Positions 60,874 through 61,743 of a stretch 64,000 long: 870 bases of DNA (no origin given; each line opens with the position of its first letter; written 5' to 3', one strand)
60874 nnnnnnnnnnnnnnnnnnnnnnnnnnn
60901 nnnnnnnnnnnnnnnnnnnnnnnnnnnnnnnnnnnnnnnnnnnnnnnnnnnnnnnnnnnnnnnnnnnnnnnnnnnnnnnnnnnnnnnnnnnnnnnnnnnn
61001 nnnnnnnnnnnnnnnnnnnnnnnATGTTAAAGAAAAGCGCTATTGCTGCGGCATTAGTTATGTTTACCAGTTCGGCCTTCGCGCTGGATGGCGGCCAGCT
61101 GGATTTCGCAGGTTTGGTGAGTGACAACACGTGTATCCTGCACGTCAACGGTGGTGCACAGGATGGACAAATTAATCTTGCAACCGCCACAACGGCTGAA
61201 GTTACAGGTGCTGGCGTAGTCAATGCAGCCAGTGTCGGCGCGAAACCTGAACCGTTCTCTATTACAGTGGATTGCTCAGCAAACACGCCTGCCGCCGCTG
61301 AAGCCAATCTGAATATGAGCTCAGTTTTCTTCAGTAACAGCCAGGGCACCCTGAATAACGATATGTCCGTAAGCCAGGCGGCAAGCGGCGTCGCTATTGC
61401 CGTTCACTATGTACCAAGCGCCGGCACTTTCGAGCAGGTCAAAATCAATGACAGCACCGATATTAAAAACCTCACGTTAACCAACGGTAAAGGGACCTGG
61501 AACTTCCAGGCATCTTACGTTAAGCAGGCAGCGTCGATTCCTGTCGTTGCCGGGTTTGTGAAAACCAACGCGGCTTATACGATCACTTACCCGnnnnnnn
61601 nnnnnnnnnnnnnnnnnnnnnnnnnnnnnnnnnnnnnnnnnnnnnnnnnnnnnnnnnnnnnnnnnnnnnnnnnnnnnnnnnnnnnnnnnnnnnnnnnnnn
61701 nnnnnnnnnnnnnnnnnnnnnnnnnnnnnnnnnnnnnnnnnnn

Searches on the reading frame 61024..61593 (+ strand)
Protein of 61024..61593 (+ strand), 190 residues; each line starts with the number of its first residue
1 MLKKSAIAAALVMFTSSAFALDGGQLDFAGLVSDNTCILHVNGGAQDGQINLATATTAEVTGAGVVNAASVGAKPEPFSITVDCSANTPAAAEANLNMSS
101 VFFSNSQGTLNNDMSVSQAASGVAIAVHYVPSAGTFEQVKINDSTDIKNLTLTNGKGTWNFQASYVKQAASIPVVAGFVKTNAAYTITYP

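Call 18: profile_search(protein=window:61024-61593:+)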
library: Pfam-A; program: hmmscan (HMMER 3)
A. the first sequence (190 residues): domains with independent E <= 10: 5; with E <= 0.001: 1
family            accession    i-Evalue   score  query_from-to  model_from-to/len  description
Fimbrial          PF00419.26    1.3e-10    42.2      33-189         9-150/151  Fimbrial protein
Expansin_C        PF01357.27      0.079    13.5     120-185         9-74/78  Expansin C-terminal domain
Pho86             PF11124.14       0.16    11.8      81-181        18-116/291  Inorganic phosphate transporter chaperone Pho86
FimA              PF16970.11       0.45    11.2     156-190       112-145/145  Type-1 fimbrial protein, A
Neocarzinostat    PF00960.24       0.79    10.2      57-124         6-73/110  Neocarzinostatin family
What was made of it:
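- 61024..61596 (+): Major pilin at the YadN position, 190 aa. Pfam Fimbrial (call 18).
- Checked: ORF 61024-61596 (190 aa) hits Pfam Fimbrial at 1.3e-10 (call 18).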

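Call 36: find_related_loci(query=window:61024-61593:+, collection=genome_contigs, flank=9000)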
Query window:61024-61593:+ (190 aa) in genome_contigs; peptide patterns used: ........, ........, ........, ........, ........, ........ (x = any residue, [..] = any of these).
84 stretches matched a pattern; 1 encode a relative of the query (tblastn E <= 1e-3); 1 distinct loci.
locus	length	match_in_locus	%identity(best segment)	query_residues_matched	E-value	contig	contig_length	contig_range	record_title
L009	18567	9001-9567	75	1-190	7e-91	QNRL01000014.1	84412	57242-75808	Pseudocitrobacter faecalis strain DSM 27453 Ga0244571_114, whole genome shotgun sequence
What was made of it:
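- Tried and rejected: Scan of species-representative genomes with the pilin: it found only P. faecalis (75%; call 36).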

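Call 38: find_encoding_contigs(protein=window:61024-61593:+, flank=10000, max_places=8)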
Protein window:61024-61593:+ (190 aa): 1 contig read that carries it; 1 place shown.
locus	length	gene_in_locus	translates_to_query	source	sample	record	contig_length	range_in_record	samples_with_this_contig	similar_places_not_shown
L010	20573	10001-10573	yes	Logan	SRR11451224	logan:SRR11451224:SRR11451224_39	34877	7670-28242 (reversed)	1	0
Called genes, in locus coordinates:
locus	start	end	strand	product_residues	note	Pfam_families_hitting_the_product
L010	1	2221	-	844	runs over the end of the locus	PF14812:PBP1_TM, PF14814:UB2H, PF00912:Transgly, PF00905:Transpeptidase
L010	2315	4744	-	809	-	PF00270:DEAD, PF00271:Helicase_C, PF24473:CON_HrpB, PF08482:HrpB_C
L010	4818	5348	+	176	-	PF02834:LigT_PEase, PF13563:2_5_RNA_ligase2, PF02834:LigT_PEase (weak)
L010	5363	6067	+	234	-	PF17746:SfsA_N, PF03749:SfsA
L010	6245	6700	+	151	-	PF21157:DksA_N, PF01258:zf-dskA_traR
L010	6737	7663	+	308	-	PF00749:tRNA-synt_1c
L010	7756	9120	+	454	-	PF01743:PolyA_pol, PF12627:PolyA_pol_RNAbd, PF12626:PolyA_pol_arg_C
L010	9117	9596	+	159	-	PF01288:HPPK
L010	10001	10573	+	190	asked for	PF00419:Fimbrial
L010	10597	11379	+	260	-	PF00345:PapD_N, PF02753:PapD_C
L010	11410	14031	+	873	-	PF13954:PapC_N, PF00577:Usher, PF13953:PapC_C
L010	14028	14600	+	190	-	PF00419:Fimbrial (weak)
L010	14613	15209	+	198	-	PF00419:Fimbrial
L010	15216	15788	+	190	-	PF00419:Fimbrial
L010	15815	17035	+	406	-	PF00419:Fimbrial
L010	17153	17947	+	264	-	PF02548:Pantoate_transf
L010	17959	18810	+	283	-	PF02569:Pantoate_ligase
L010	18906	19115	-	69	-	-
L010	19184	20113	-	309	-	PF04754:Transposase_31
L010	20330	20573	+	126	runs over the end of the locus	PF02261:Asp_decarbox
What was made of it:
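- On Chaperone-usher fimbrial operon: PapC_C is present in the full-length copy on the identical contig L010 (call 38).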

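Call 40: search_protein_families(proteins=[L010:10001-10573:+, L010:10636-11379:+, L010:11410-14031:+, L010:14028-14600:+, L010:14613-15209:+, L010:15216-15788:+, L010:15815-17035:+], library=ncbifam, max_evalue=0.00001)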
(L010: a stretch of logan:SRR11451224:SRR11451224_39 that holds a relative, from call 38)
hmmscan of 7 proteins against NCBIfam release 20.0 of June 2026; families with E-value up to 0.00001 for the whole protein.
L010:10001-10573:+ (190 aa): 4 families
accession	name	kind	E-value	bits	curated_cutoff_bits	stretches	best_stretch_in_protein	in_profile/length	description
NF011776.0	PRK15239.1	equivalog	8.3e-43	146.6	230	1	2-189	1-196/197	putative fimbrial protein StaA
NF011835.0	PRK15307.1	equivalog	7.1e-19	68.2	259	1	1-189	2-200/201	major fimbrial protein StkA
NF052362.1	FimF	equivalog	2.5e-08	33.7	200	1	4-189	4-174/175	type 1 fimbrial adaptor subunit FimF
NF011794.0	PRK15262.1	equivalog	2.6e-07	30.4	132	1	3-189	10-199/200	fimbrial-like protein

L010:10636-11379:+ (247 aa): 20 families
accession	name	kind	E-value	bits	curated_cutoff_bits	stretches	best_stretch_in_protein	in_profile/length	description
NF007398.0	PRK09926.1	equivalog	4.3e-106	353.9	285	1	10-246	9-245/246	fimbrial chaperone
NF011785.1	PRK15249.1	exception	1.9e-42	145.5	550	1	18-241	20-244/253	fimbrial biogenesis chaperone StbB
NF011755.1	PRK15208.1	exception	1.5e-40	139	360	1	25-242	17-218/225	long polar fimbrial biogenesis chaperone LpfB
NF011823.0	PRK15295.1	equivalog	6.7e-40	136.8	309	1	18-241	12-220/227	fimbrial assembly chaperone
NF011789.1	PRK15253.1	exception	3e-36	124.9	500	1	22-245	14-224/227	fimbrial biogenesis chaperone StcB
NF011764.0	PRK15218.1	equivalog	1.2e-35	122.8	372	1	17-155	9-144/226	fimbrial assembly chaperone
NF011818.0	PRK15290.1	equivalog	1.9e-34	119.2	317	1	22-246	33-240/243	fimbrial chaperone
NF011758.0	PRK15211.1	equivalog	8.6e-34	116.7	248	1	12-242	9-226/230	fimbrial chaperone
NF011742.0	PRK15195.1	equivalog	2.4e-33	115.3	327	1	12-239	12-220/230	type 1 fimbria chaperone FimC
NF011782.0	PRK15246.1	equivalog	7.9e-33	113.6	277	1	23-239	26-231/252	fimbrial assembly chaperone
NF011827.0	PRK15299.1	equivalog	8e-30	103.9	375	1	11-240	8-219/227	fimbrial chaperone protein StiB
NF011735.0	PRK15188.1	equivalog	1.3e-27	96.6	365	1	9-242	9-221/228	fimbrial chaperone protein BcfB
NF011805.0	PRK15274.1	equivalog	1.2e-25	90.4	417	1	4-239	8-228/257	putative periplasmic fimbrial chaperone protein SteC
NF011790.0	PRK15254.1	equivalog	5.9e-25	87.9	370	1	12-212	11-201/247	fimbrial chaperone protein StdC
NF011813.0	PRK15285.1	equivalog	2.8e-24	86.2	447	1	8-238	9-226/250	fimbrial chaperone StfD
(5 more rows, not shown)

L010:11410-14031:+ (873 aa): 15 families
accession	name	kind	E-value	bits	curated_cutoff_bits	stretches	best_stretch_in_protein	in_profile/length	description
NF007337.0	PRK09828.1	equivalog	0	1355.8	830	1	17-868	15-865/865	outer membrane usher protein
NF011763.0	PRK15217.1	subfamily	2.3e-168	562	933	1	18-845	10-813/826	fimbrial biogenesis outer membrane usher protein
NF011754.0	PRK15207.1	equivalog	1.2e-130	437.1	1271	1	9-862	14-839/842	outer membrane usher protein LpfC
NF011740.0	PRK15193.1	equivalog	1.2e-129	433.6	995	1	26-850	27-863/877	fimbrial biogenesis usher protein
NF011745.0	PRK15198.1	subfamily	3.5e-125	419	975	1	19-857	11-849/860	outer membrane usher protein FimD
NF011822.1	PRK15294.1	equivalog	1.8e-123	413.2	1397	1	46-859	41-840/845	fimbrial outer membrane usher protein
NF011784.0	PRK15248.1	equivalog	1.1e-117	394.2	996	1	26-849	18-837/853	fimbrial outer membrane usher protein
NF011769.0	PRK15223.1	equivalog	2.7e-117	392.6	1105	1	27-855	14-827/836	fimbrial biogenesis outer membrane usher protein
NF011826.0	PRK15298.1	equivalog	3.4e-109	366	1422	1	41-863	36-846/848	fimbrial outer membrane usher protein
NF011760.0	PRK15213.1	equivalog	6.9e-92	308.7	752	1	29-831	22-774/796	PefC/AfrB family outer membrane usher protein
NF011791.0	PRK15255.1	equivalog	1.1e-90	304.9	1289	1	28-844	14-812/829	fimbrial outer membrane usher protein StdB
NF011812.0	PRK15284.1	subfamily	9.4e-86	288.3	972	1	8-848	5-830/881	outer membrane usher protein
NF011774.0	PRK15235.1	exception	1.2e-77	261.9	1191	1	63-850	47-801/814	SEF14/SEF18 fimbria usher protein SefC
NF011832.0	PRK15304.1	subfamily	1.8e-68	231.3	723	1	19-848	11-784/801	fimbrial biogenesis usher protein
NF011804.0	PRK15273.1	equivalog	1.1e-63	215.4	1371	1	9-845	7-822/899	fimbrial biogenesis outer membrane usher protein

L010:14028-14600:+ (190 aa): 2 families
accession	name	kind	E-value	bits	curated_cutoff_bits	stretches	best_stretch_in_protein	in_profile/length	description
NF011778.0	PRK15241.1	equivalog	2.8e-24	85.9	228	1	21-189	22-187/188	putative fimbrial protein StaD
NF011834.0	PRK15306.1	equivalog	1.3e-16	60.9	205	1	9-189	10-189/190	fimbrial protein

L010:14613-15209:+ (198 aa): 6 families
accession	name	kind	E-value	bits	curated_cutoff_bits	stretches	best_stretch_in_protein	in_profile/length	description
NF011797.0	PRK15263.1-3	equivalog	1.9e-43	148.5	206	1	17-197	25-203/204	fimbrial-like protein YadL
NF011796.0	PRK15263.1-2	equivalog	2.5e-42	144.9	213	1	6-198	10-193/193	putative fimbrial protein StaE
NF011798.0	PRK15263.1-4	equivalog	1.2e-39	136.3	372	1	14-197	21-203/204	fimbrial protein StaE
NF011795.0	PRK15263.1-1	equivalog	2.3e-36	125.7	392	1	19-197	24-199/200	fimbrial-like protein YadL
NF011799.0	PRK15263.1-5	equivalog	5.2e-32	111.4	414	1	21-197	25-200/201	putative fimbrial protein StaE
NF011794.0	PRK15262.1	equivalog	1e-08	35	132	1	4-198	10-200/200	fimbrial-like protein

L010:15216-15788:+ (190 aa): 3 families
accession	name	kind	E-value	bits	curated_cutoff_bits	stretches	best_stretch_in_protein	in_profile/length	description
NF011794.0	PRK15262.1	equivalog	6.7e-61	205.3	132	1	4-190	11-200/200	fimbrial-like protein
NF007402.0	PRK09934.1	equivalog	6e-06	26.2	168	1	16-183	20-164/171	fimbria assembly protein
NF011757.0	PRK15210.1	equivalog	8.1e-06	26.1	241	0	16-187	28-191/194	fimbrial protein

L010:15815-17035:+ (406 aa): 7 families
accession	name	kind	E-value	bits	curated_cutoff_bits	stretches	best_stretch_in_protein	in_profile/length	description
NF007268.0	PRK09723.1-2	equivalog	8.8e-82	275.2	382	1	17-406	11-412/412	fimbrial-like adhesin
NF007267.0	PRK09723.1-1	equivalog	3.3e-75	253.4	391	1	6-406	9-432/432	fimbrial-like adhesin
NF007270.0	PRK09723.1-4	equivalog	1.1e-41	143.1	408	1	95-406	101-422/422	putative fimbrial-like adhesin protein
NF007269.0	PRK09723.1-3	equivalog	6.6e-41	140.8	473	1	8-406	7-391/391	putative fimbrial-like adhesin protein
NF011833.0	PRK15305.1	equivalog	2.5e-07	29.9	329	1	118-405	93-352/353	fimbrial protein StkG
NF011796.0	PRK15263.1-2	equivalog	5.7e-06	26.3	213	1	240-405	37-192/193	putative fimbrial protein StaE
NF052362.1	FimF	equivalog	9.5e-06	25.3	200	0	258-333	43-122/175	type 1 fimbrial adaptor subunit FimF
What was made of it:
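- On Salmonella Sta fimbriae: StaA 147 bits (cut-off 230), StaD 86 (cut-off 228), StaE 145 (cut-off 213) (call 40).
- Closest known: Sta fimbriae of Salmonella. Same: The best NCBIfam models for the pilin and the first minor pilin are StaA and StaD (call 40).
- Chaperone and usher pass the NCBIfam equivalog models that cover YadV and HtrE (call 40).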

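Call 49: search_solved_structures(query=window:61024-61593:+, max_evalue=0.001)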
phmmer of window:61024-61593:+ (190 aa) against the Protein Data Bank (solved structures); distinct sequences matched with E-value up to 0.001: 0.

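Call 51: search_solved_structures(query=L010:11410-14028:+, max_evalue=1e-10)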
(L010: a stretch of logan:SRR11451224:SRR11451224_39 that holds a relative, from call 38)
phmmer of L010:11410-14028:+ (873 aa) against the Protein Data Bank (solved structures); distinct sequences matched with E-value up to 1e-10: 10.
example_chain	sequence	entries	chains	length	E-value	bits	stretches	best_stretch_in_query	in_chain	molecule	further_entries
6e14_D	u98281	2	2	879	3.5e-117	396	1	23-851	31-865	Fimbrial biogenesis outer membrane usher protein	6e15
9fw9_D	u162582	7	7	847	7.2e-115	388.3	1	42-851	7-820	Outer membrane usher protein FimD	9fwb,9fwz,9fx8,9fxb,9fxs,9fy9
3rfz_B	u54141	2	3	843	1.3e-114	387.4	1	42-851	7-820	Outer membrane usher protein, type 1 fimbrial synthesis | Outer membrane usher protein FimD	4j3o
9bog_D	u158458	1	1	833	2.1e-114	386.7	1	42-851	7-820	Outer membrane usher protein FimD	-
7lhg_C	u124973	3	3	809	2.5e-81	277.4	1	37-848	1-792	P fimbrial usher protein PapC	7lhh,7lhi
3ohn_A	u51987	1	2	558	1.5e-75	258.2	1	167-690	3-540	Outer membrane usher protein FimD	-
6cd2_C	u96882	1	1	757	6e-53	183.4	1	169-683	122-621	Outer membrane usher protein PapC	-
2vqi_A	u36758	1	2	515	6.5e-51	176.7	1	166-687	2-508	OUTER MEMBRANE USHER PROTEIN PAPC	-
3fip_A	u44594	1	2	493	1.7e-45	158.8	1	182-684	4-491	Outer membrane usher protein papC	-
3fcg_A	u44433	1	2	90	7.6e-13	50.8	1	275-361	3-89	F1 capsule-anchoring protein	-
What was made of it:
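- On Chaperone-usher fimbrial operon: It aligns with FimD over residues 23-851 (call 51).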

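Call 52: search_solved_structures(query=L010:15815-17032:+, max_evalue=0.01)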
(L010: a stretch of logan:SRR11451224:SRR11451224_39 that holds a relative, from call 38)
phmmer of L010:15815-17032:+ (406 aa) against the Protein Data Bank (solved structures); distinct sequences matched with E-value up to 0.01: 0.
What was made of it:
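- Tried and rejected: PDB sequence search for the pilin and the adhesin: no hits (calls 49, 52).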

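Call 53: find_homologous_proteins(query=window:61024-61593:+, max_evalue=1e-10)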
Query window:61024-61593:+ (190 aa): 91 proteins with E <= 1e-10 among 587 candidates.
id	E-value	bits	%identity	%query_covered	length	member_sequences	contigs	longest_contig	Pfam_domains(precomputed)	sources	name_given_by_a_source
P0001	7.2e-111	386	98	100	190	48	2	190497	PF00419.27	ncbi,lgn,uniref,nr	ncbi:fimbrial protein [Escherichia coli]|uniref:fimbrial protein n=1 Tax=Escherichia coli TaxID=562 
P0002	6.4e-95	334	85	99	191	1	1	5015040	PF00419.27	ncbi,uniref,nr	ncbi:fimbrial protein [Pseudocitrobacter corydidari]|uniref:Fimbrial-like protein YadN n=1 Tax=Pseud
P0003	6.1e-91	321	82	99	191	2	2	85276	PF00419.27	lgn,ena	-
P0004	5.1e-84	298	75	99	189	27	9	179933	PF00419.27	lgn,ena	-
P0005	2.5e-83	296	77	100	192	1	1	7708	PF00419.27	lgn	-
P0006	3.7e-83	295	76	99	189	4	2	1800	PF00419.27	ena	-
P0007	3.9e-82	292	76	99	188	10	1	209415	PF00419.27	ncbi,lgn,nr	ncbi:fimbrial protein [Escherichia albertii]|nr:fimbrial protein [Escherichia albertii]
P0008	6.2e-82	291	76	100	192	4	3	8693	PF00419.27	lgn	-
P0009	1.7e-81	290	74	99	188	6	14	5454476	PF00419.27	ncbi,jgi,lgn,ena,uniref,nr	ncbi:fimbrial protein [Escherichia coli]|uniref:fimbrial protein n=1 Tax=Escherichia TaxID=561 RepID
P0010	2.2e-81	290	74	99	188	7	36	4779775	PF00419.27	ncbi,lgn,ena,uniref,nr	ncbi:fimbrial protein [Escherichia albertii]|uniref:Fimbrial protein n=2 Tax=Escherichia TaxID=561 R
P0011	4.7e-80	285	72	99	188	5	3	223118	PF00419.27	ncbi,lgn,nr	ncbi:fimbrial protein [Escherichia albertii]|nr:fimbrial protein [Escherichia albertii]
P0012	1.6e-79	284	75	100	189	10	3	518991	PF00419.27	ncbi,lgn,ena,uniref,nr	ncbi:fimbrial protein [Pseudocitrobacter faecalis]|uniref:fimbrial protein n=1 Tax=Pseudocitrobacter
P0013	4.1e-77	276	72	99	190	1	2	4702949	PF00419.27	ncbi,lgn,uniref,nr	ncbi:fimbrial protein [[Enterobacter] lignolyticus]|uniref:Fimbrial protein n=1 Tax=[Enterobacter] l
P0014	1.3e-74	268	70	100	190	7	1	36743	PF00419.27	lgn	-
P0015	5.6e-74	266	69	96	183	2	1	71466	PF00419.27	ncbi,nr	ncbi:fimbrial protein [Escherichia albertii]|nr:fimbrial protein [Escherichia albertii]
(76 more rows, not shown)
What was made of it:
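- Closest known: Sta fimbriae of Salmonella. Same: Salmonella pilins are 53-59% identical (call 53).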

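Call 54: find_encoding_contigs(protein=P0002, flank=10000, max_places=2)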
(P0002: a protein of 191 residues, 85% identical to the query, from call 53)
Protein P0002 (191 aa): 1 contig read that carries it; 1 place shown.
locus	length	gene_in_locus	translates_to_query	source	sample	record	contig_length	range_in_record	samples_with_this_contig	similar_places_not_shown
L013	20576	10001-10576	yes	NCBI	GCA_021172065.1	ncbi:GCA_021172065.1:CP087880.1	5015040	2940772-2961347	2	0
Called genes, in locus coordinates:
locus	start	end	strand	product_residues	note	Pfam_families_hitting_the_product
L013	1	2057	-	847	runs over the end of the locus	PF14812:PBP1_TM, PF14814:UB2H, PF00912:Transgly, PF00905:Transpeptidase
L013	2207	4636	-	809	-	PF00270:DEAD, PF00271:Helicase_C, PF24473:CON_HrpB, PF08482:HrpB_C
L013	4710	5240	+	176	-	PF02834:LigT_PEase, PF13563:2_5_RNA_ligase2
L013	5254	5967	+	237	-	PF17746:SfsA_N, PF03749:SfsA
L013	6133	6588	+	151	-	PF21157:DksA_N, PF01258:zf-dskA_traR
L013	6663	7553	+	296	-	PF00749:tRNA-synt_1c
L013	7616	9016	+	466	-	PF01743:PolyA_pol, PF12627:PolyA_pol_RNAbd, PF12626:PolyA_pol_arg_C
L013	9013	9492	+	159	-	PF01288:HPPK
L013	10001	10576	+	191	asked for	PF00419:Fimbrial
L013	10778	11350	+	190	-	PF00419:Fimbrial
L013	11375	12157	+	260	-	PF00345:PapD_N, PF02753:PapD_C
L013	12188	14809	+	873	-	PF13954:PapC_N, PF00577:Usher, PF13953:PapC_C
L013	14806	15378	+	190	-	PF00419:Fimbrial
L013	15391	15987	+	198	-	-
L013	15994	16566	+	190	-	PF00419:Fimbrial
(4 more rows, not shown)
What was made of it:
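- Tried and rejected: The exact-peptide method missed P. corydidari, which was found through the protein database instead (calls 53, 54).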
